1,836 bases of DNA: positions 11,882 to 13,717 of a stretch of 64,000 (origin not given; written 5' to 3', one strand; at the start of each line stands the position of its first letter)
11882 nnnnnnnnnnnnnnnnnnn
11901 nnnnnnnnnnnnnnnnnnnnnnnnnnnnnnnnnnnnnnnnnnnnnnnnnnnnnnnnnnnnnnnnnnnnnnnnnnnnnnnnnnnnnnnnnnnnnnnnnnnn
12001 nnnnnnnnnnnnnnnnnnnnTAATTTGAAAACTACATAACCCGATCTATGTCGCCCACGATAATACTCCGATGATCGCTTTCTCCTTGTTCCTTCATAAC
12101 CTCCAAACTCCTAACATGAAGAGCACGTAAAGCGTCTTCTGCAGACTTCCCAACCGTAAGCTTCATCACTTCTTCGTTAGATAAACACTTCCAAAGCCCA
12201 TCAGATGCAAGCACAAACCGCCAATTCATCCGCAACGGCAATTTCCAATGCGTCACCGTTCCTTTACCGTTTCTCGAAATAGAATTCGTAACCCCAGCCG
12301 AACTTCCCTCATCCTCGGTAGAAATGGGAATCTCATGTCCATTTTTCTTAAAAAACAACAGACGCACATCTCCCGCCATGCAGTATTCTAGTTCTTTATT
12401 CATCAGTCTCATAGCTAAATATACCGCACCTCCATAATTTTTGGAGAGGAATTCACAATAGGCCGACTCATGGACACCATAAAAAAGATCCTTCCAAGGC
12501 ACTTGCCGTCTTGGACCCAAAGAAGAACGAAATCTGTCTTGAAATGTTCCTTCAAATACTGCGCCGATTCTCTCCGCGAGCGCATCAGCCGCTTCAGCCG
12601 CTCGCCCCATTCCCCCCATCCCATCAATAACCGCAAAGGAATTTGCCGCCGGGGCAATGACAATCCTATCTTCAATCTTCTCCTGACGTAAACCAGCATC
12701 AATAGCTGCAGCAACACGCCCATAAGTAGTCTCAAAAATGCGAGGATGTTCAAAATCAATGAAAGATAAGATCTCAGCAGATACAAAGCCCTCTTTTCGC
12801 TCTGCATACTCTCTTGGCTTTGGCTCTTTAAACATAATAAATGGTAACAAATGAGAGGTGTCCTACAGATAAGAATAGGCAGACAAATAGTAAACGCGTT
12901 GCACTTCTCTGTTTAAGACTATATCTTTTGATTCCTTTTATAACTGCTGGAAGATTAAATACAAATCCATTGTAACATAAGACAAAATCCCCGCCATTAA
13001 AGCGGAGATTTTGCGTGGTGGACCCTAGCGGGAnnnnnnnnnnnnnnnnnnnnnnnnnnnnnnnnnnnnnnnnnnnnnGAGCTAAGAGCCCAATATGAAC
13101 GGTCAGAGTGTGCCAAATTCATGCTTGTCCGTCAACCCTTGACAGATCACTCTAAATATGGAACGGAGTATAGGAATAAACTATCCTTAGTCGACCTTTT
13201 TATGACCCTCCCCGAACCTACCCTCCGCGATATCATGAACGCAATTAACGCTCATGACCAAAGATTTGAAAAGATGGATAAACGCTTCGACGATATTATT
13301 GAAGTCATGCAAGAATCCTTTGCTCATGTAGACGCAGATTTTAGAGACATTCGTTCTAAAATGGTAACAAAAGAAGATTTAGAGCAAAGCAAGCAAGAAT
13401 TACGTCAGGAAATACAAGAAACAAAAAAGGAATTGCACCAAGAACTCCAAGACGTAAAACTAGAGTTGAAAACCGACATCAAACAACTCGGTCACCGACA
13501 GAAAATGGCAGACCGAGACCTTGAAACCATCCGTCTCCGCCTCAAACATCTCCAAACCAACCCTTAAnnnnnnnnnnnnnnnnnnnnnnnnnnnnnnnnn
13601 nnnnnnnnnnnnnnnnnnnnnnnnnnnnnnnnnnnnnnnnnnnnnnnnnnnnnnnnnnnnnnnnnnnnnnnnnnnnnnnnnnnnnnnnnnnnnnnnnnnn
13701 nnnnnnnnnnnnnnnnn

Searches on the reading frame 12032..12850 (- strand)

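Call 42: search_protein_families(library=pfam, proteins=[window:12032-12850:-], max_evalue=0.001)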
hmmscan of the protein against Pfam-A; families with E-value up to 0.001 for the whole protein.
window:12032-12850:- (272 aa): 1 family
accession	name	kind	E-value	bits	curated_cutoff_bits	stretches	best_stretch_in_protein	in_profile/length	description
PF13672.11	PP2C_2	-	2.4e-08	34.2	24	1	62-230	15-185/209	Protein phosphatase 2C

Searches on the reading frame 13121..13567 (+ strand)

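Call 76: search_protein_families(library=pfam, proteins=[window:13121-13567:+], max_evalue=0.001)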
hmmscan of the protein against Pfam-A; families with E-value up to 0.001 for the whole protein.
window:13121-13567:+ (148 aa): 1 family
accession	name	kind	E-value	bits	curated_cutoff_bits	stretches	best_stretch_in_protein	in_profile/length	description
PF05218.19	DUF713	-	0.00011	22.5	24.5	1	46-126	23-104/185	Protein of unknown function (DUF713)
